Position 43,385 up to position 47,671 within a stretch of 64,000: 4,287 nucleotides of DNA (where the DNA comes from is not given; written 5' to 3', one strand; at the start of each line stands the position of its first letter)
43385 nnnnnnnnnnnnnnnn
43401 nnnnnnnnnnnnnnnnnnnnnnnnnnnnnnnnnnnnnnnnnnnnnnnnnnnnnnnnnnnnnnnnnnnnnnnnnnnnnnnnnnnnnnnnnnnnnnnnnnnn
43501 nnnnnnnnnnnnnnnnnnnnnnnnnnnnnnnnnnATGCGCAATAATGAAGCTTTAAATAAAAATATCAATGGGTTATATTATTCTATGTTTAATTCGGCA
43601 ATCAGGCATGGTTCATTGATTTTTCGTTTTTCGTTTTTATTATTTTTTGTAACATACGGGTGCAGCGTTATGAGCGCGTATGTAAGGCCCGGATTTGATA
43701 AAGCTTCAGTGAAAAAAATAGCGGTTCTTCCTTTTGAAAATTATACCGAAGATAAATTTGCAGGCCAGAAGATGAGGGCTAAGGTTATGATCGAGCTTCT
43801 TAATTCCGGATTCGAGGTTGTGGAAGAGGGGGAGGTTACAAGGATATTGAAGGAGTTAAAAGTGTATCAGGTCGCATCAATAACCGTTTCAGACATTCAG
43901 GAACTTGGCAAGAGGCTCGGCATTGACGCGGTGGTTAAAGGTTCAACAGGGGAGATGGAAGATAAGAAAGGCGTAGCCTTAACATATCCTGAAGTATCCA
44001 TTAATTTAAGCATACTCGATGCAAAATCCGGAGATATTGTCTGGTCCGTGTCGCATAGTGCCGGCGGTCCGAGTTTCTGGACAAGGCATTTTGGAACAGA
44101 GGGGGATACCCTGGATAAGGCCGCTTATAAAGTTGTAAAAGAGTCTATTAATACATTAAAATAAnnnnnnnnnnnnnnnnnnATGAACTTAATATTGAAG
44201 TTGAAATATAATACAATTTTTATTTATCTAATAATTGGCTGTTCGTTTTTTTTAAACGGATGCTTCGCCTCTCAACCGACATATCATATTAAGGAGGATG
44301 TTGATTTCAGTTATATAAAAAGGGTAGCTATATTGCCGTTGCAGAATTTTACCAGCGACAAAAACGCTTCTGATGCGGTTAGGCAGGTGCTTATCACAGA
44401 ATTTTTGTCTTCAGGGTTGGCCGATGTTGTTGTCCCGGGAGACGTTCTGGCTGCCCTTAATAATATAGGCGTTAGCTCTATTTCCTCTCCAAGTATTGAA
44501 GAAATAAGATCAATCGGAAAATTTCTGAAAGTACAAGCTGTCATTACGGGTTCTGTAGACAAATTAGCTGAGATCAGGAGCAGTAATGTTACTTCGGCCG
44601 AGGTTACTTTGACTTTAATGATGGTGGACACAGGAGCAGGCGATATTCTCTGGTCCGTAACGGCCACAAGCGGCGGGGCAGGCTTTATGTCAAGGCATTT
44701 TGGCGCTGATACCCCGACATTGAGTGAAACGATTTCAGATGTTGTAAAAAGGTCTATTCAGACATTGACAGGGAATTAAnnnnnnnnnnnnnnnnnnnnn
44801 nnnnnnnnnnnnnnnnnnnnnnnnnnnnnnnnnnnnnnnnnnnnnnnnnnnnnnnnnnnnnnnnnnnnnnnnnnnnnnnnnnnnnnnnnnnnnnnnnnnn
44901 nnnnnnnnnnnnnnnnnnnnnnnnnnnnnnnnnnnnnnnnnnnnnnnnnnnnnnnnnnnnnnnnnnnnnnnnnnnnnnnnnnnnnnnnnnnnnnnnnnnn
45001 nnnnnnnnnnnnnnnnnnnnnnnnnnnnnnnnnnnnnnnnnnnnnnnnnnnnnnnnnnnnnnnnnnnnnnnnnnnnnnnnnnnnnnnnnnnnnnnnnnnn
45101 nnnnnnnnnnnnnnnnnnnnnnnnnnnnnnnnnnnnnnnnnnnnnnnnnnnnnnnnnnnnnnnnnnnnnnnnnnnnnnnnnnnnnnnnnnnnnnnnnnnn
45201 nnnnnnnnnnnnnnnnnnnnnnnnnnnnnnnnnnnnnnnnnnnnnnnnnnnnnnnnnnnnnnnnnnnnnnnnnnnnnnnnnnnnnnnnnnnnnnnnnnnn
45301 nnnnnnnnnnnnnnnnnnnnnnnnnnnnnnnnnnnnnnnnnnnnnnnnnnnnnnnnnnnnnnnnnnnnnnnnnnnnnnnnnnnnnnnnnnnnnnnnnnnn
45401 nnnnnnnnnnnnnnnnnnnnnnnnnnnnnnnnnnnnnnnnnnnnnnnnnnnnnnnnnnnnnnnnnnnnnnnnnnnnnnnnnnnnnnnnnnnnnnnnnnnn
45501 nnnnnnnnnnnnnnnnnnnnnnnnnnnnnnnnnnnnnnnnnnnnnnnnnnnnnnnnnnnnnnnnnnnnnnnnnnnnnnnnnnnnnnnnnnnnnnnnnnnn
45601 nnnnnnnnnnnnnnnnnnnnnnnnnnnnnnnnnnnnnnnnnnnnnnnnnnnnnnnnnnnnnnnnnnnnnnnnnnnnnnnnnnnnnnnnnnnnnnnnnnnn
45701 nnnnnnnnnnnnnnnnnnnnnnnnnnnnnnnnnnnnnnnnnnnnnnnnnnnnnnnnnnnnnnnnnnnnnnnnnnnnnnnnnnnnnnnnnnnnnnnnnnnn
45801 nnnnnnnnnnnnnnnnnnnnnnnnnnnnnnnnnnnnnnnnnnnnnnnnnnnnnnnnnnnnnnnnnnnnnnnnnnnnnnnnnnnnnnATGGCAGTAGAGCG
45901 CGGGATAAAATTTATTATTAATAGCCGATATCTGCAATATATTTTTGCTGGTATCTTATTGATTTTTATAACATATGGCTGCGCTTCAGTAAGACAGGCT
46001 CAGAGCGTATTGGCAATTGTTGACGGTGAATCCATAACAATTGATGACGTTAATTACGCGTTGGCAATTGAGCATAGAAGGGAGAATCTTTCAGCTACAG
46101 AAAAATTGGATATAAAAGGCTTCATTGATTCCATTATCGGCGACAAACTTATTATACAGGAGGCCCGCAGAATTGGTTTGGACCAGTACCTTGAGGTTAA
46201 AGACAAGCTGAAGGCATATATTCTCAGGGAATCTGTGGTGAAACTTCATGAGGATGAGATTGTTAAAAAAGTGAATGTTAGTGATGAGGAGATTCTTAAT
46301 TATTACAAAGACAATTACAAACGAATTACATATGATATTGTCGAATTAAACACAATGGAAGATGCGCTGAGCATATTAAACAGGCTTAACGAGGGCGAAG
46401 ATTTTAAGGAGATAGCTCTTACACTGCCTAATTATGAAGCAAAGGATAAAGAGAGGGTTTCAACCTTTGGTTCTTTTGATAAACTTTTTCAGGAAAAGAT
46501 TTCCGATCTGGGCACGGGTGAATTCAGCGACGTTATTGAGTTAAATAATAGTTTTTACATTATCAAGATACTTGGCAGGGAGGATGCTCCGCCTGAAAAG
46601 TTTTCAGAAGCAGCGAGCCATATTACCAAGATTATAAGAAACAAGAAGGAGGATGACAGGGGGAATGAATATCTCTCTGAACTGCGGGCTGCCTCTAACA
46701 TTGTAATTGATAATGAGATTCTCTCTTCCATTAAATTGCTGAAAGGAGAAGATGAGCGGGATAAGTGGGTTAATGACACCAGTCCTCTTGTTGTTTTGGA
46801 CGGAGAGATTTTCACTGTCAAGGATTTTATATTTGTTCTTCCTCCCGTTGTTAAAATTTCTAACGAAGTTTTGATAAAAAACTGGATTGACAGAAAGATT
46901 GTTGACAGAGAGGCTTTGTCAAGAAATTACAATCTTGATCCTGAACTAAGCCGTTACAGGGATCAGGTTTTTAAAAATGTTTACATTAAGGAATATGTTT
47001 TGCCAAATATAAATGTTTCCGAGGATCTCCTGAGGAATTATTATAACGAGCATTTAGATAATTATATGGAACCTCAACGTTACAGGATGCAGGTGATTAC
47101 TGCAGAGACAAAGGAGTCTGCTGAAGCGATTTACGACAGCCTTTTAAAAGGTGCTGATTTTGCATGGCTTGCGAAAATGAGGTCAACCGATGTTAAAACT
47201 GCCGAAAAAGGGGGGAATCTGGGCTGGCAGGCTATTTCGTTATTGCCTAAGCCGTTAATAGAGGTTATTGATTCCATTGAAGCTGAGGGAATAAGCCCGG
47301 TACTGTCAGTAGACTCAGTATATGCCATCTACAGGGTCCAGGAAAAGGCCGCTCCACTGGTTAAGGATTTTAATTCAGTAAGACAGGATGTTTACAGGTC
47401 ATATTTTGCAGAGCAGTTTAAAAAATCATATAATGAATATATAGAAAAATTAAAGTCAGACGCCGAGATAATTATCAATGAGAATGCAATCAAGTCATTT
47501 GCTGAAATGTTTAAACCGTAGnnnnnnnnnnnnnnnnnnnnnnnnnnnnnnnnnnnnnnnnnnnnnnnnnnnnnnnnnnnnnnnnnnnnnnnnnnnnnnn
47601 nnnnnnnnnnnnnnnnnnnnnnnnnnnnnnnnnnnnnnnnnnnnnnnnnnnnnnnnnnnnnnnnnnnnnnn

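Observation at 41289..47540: Putative porin-cytochrome conduit assembly: 746-aa beta-barrel, lipoprotein family triplet, SurA-like chaperone, then a 26-heme lipoprotein cytochrome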

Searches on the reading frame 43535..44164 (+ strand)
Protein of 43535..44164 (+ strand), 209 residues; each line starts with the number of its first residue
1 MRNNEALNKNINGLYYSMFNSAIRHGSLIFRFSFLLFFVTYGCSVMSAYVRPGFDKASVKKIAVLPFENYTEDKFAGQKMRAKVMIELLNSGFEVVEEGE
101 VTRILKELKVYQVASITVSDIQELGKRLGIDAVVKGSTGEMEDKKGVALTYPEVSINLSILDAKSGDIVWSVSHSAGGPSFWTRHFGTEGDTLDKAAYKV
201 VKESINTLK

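Call 4: search_protein_families(library=pfam, proteins=[window:43535-44164:+], max_evalue=0.1)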
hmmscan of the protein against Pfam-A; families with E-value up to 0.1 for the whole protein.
window:43535-44164:+ (209 aa): 4 families
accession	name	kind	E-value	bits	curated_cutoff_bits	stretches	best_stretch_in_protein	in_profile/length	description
PF05643.16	GNA1162-like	-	2.5e-07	30.9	25.9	1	54-177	6-129/185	Putative lipoprotein GNA1162-like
PF13036.11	LpoB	-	1.2e-06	29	22.3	1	60-171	30-142/147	Peptidoglycan-synthase activator LpoB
PF03783.19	CsgG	-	0.00092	19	20.8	1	61-140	11-100/210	Curli production assembly/transport component CsgG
PF17680.6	FlgO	-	0.092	13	22.6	0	67-172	28-121/130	FlgO protein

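Call 5: search_protein_families(library=ncbifam, proteins=[window:43535-44164:+], max_evalue=0.1)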
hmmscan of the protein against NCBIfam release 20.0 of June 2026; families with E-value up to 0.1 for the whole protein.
window:43535-44164:+ (209 aa): 2 families
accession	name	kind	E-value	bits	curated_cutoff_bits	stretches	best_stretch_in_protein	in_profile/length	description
TIGR02722.1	lp_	equivalog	0.00061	19.8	110.55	1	67-171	77-182/189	penicillin-binding protein activator LpoB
NF053754.1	TrpY_fam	subfamily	0.089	12.8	180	0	72-114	5-47/163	TrpY family transcription regulator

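Call 60: search_solved_structures(query=A4, max_evalue=1, show_alignments=1)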
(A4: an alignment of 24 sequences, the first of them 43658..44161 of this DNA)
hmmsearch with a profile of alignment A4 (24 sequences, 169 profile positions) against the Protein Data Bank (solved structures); distinct sequences matched with E-value up to 1: 14.
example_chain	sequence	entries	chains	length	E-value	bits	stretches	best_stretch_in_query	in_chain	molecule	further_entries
5t11_A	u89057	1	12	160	4e-09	39.7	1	21-140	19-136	Uncharacterized protein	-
5t10_A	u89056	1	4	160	7.2e-09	38.8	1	21-140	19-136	Uncharacterized protein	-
9h80_C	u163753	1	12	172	8e-06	28.9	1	26-157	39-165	PelC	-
4hrv_A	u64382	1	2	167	0.00041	23.4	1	51-136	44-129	Putative lipoprotein GNA1162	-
5t0z_A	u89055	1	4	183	0.0015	21.5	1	20-139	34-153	Lipoprotein, putative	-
4q6l_A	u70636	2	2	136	0.28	14.1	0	104-132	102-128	Penicillin-binding protein activator LpoB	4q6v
4q6z_A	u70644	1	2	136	0.33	13.9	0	104-132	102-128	Penicillin-binding protein activator LpoB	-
4uv3_A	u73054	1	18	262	0.54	13.2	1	75-137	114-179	CURLI PRODUCTION ASSEMBLY/TRANSPORT COMPONENT CSGG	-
4uv2_A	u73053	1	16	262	0.54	13.2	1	75-137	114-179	CURLI PRODUCTION TRANSPORT COMPONENT CSGG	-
6si7_P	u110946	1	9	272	0.58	13.1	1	76-137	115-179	Curli production assembly/transport component CsgG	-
3x2r_D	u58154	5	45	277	0.59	13.1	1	76-137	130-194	CsgG | Curli production assembly/transport protein CsgG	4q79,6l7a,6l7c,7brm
3hpd_A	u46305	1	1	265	0.61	13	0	39-107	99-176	Hydroxyethylthiazole kinase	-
6lqh_A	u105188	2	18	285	0.63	13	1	76-137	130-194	Curli production assembly/transport component CsgG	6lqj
5b7w_A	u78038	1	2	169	0.84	12.6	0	39-97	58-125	UPF0234 protein XC_3703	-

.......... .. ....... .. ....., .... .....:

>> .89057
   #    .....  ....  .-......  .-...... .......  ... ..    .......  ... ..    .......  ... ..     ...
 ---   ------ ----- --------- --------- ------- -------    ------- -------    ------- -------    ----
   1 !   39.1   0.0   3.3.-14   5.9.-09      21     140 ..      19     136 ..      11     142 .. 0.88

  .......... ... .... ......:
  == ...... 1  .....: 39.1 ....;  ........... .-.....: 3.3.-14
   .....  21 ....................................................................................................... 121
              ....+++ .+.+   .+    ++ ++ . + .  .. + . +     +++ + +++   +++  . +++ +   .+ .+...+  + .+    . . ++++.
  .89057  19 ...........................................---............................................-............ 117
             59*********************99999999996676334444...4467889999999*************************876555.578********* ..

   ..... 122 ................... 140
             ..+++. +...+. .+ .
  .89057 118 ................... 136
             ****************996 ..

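Call 80: predict_structure(alignment_id=A6)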
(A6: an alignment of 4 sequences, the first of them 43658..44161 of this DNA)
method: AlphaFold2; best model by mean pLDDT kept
length: 168 residues; sequences in the alignment: 4
mean_pLDDT: 88.8   pTM: 0.84
mean pLDDT of the five models: 88.8, 85.9, 82.9, 76.4, 72.1
residues with pLDDT >= 90: 106; 70-90: 48; 50-70: 14; < 50: 0
segments of 3 or more residues with pLDDT < 50: none
pLDDT, mean of each block of 10 residues (from residue 1): 83 86 95 93 95 93 90 88 96 94 78 94 94 82 69 91 90
secondary structure, 60 per line:
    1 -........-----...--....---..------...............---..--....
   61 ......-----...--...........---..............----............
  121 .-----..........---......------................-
elements in order: E2-9 E20-23 H35-49 H57-66 H77-87 E91-104 E109-121 E127-136 H140-145 H152-167

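Call 82: fold_search(model_id=the predicted structure, library=pdb)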
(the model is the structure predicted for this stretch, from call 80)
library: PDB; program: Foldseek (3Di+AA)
matches with E <= 10: 1249; with E <= 0.001: 51
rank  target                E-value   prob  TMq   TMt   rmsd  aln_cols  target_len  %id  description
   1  5t0z_A                7.6e-13  1.00  0.72  0.77   3.4       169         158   20  PelC from Geobacter metallireducens (released 2017-03-15)
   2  5t10_B                8.1e-13  1.00  0.69  0.82   3.1       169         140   19  PelC dodecamer from Paraburkholderia phytofirmans, space group P6 (released 2017-03-15)
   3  5t0z_B                1.6e-12  1.00  0.73  0.77   3.8       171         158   22  PelC from Geobacter metallireducens (released 2017-03-15)
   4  5t0z_D                2.1e-12  1.00  0.73  0.78   3.4       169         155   20  PelC from Geobacter metallireducens (released 2017-03-15)
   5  5t0z_C                3.0e-12  1.00  0.73  0.78   3.5       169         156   20  PelC from Geobacter metallireducens (released 2017-03-15)
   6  5t10_C                5.3e-12  1.00  0.67  0.80   3.0       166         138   20  PelC dodecamer from Paraburkholderia phytofirmans, space group P6 (released 2017-03-15)
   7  5t11_E                5.6e-12  1.00  0.69  0.83   3.1       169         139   19  PelC L103M dodecamer from Paraburkholderia phytofirmans, space group C2 (released 2017-03-15)
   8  5t10_A                8.2e-12  1.00  0.67  0.84   2.6       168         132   19  PelC dodecamer from Paraburkholderia phytofirmans, space group P6 (released 2017-03-15)
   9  5t11_I                1.3e-11  1.00  0.68  0.83   2.9       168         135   19  PelC L103M dodecamer from Paraburkholderia phytofirmans, space group C2 (released 2017-03-15)
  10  5t11_B                1.5e-11  1.00  0.67  0.79   4.0       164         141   20  PelC L103M dodecamer from Paraburkholderia phytofirmans, space group C2 (released 2017-03-15)
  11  5t11_A                1.7e-11  1.00  0.69  0.85   2.9       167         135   20  PelC L103M dodecamer from Paraburkholderia phytofirmans, space group C2 (released 2017-03-15)
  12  5t11_C                1.9e-11  1.00  0.67  0.83   2.8       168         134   19  PelC L103M dodecamer from Paraburkholderia phytofirmans, space group C2 (released 2017-03-15)
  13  5t11_F                1.9e-11  1.00  0.66  0.82   3.0       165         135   19  PelC L103M dodecamer from Paraburkholderia phytofirmans, space group C2 (released 2017-03-15)
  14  9h80_A                2.0e-11  1.00  0.68  0.74   4.7       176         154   22  Structure of the outer membrane exopolysaccharide transporter PelBC (released 2025-06-11)
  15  5t11_G                5.7e-11  1.00  0.67  0.81   3.0       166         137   19  PelC L103M dodecamer from Paraburkholderia phytofirmans, space group C2 (released 2017-03-15)
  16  5t11_H                6.5e-11  1.00  0.69  0.84   3.0       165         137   20  PelC L103M dodecamer from Paraburkholderia phytofirmans, space group C2 (released 2017-03-15)
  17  5t11_D                1.1e-10  1.00  0.67  0.84   3.0       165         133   19  PelC L103M dodecamer from Paraburkholderia phytofirmans, space group C2 (released 2017-03-15)
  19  5t11_K                2.3e-10  1.00  0.64  0.81   3.6       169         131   19  PelC L103M dodecamer from Paraburkholderia phytofirmans, space group C2 (released 2017-03-15)
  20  5t11_L                4.0e-10  1.00  0.66  0.81   3.2       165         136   19  PelC L103M dodecamer from Paraburkholderia phytofirmans, space group C2 (released 2017-03-15)
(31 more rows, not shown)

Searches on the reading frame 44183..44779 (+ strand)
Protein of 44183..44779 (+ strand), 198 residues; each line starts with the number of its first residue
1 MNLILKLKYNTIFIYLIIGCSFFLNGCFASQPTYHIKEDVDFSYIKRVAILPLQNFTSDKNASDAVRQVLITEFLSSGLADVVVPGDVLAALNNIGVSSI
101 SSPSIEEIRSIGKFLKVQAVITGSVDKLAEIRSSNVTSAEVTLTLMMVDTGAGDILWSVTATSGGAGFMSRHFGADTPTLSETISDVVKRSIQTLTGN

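Call 4: search_protein_families(library=pfam, proteins=[window:44183-44779:+], max_evalue=0.1)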
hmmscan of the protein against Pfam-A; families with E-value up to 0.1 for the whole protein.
window:44183-44779:+ (198 aa): 1 family
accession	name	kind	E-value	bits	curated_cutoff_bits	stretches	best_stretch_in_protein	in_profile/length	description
PF03783.19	CsgG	-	0.098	12.4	20.8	0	132-162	119-149/210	Curli production assembly/transport component CsgG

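Call 5: search_protein_families(library=ncbifam, proteins=[window:44183-44779:+], max_evalue=0.1)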
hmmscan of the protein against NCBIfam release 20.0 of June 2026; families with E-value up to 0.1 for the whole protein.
window:44183-44779:+ (198 aa): 1 family
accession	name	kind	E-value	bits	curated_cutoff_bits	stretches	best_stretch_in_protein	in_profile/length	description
TIGR02722.1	lp_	equivalog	0.019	15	110.55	0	108-158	133-182/189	penicillin-binding protein activator LpoB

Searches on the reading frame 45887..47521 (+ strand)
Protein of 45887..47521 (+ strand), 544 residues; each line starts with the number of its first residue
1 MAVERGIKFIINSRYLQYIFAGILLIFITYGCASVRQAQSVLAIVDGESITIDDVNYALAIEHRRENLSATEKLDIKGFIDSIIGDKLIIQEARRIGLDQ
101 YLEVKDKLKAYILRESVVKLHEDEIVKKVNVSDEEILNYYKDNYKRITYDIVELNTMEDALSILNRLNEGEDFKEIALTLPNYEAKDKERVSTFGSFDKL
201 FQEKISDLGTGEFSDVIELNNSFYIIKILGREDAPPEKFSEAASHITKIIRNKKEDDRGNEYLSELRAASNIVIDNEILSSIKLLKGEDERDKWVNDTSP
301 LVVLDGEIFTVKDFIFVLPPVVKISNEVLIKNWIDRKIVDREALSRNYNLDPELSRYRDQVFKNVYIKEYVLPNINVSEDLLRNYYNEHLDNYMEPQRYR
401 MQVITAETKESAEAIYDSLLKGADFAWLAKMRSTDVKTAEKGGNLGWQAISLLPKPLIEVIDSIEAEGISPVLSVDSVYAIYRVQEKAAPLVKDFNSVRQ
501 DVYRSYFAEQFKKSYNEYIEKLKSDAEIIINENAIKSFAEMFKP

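Call 4: search_protein_families(library=pfam, proteins=[window:45887-47521:+], max_evalue=0.1)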
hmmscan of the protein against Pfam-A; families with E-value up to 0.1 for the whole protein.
window:45887-47521:+ (544 aa): 7 families
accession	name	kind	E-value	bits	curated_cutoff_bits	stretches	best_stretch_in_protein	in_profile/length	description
PF13145.12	Rotamase_2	-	4.7e-28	98.9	27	2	377-500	1-121/121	PPIC-type PPIASE domain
PF00639.27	Rotamase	-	1.1e-15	58.8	21.7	2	406-485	16-96/97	PPIC-type PPIASE domain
PF13616.12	Rotamase_3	-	3e-14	54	22.5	2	406-486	34-114/116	PPIC-type PPIASE domain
PF13624.11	SurA_N_3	-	0.00018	21.8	27.2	1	15-99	13-107/162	SurA-like N-terminal domain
PF13623.11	SurA_N_2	-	0.0024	18.2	28.5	1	16-99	12-109/145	SurA-like N-terminal domain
PF24828.1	DUF7713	-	0.0081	16.1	24.1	0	296-315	29-48/68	Domain of unknown function (DUF7713)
PF07129.17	DUF1381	-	0.05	13.7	27.2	0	400-416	27-43/44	Protein of unknown function (DUF1381)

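Call 5: search_protein_families(library=ncbifam, proteins=[window:45887-47521:+], max_evalue=0.1)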
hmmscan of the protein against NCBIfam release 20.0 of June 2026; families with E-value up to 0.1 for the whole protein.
window:45887-47521:+ (544 aa): 11 families
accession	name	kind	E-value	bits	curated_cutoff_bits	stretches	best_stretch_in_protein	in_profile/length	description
NF000809.0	PRK00059.1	equivalog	9.1e-37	127.2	303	2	358-535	156-335/336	peptidylprolyl isomerase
NF008054.0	PRK10788.1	equivalog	2.7e-30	105.6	493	2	370-522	242-393/626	peptidylprolyl isomerase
NF002824.0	PRK02998.1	subfamily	4e-11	42.8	360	2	388-538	125-276/283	peptidylprolyl isomerase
NF002846.0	PRK03095.1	equivalog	1.1e-09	38.2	361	2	326-538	59-273/287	peptidylprolyl isomerase PrsA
NF003356.0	PRK04405.1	subfamily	1.7e-09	37.1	339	2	356-445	108-191/299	peptidylprolyl isomerase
TIGR02925.1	cis_trans_EpsD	equivalog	2.5e-09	37.1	108.9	2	34-142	21-128/232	EpsD family peptidyl-prolyl cis-trans isomerase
NF002827.0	PRK03002.1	equivalog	9.6e-08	31.4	343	2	404-536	142-274/285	peptidylprolyl isomerase PrsA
NF008038.0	PRK10770.1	equivalog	2.9e-07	29.6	394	1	406-464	193-250/431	peptidylprolyl isomerase SurA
NF009105.0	PRK12450.1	subfamily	2.1e-05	23.9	526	1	108-228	110-239/309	foldase protein PrsA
NF051879.1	TDE1658_narrow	equivalog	0.0013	17.8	340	1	24-98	9-85/342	MOSP complex formation periplasmic protein, TDE1658 family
TIGR02933.1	nifM_nitrog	equivalog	0.0089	15.9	168.2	1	382-476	107-209/256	nitrogen fixation protein NifM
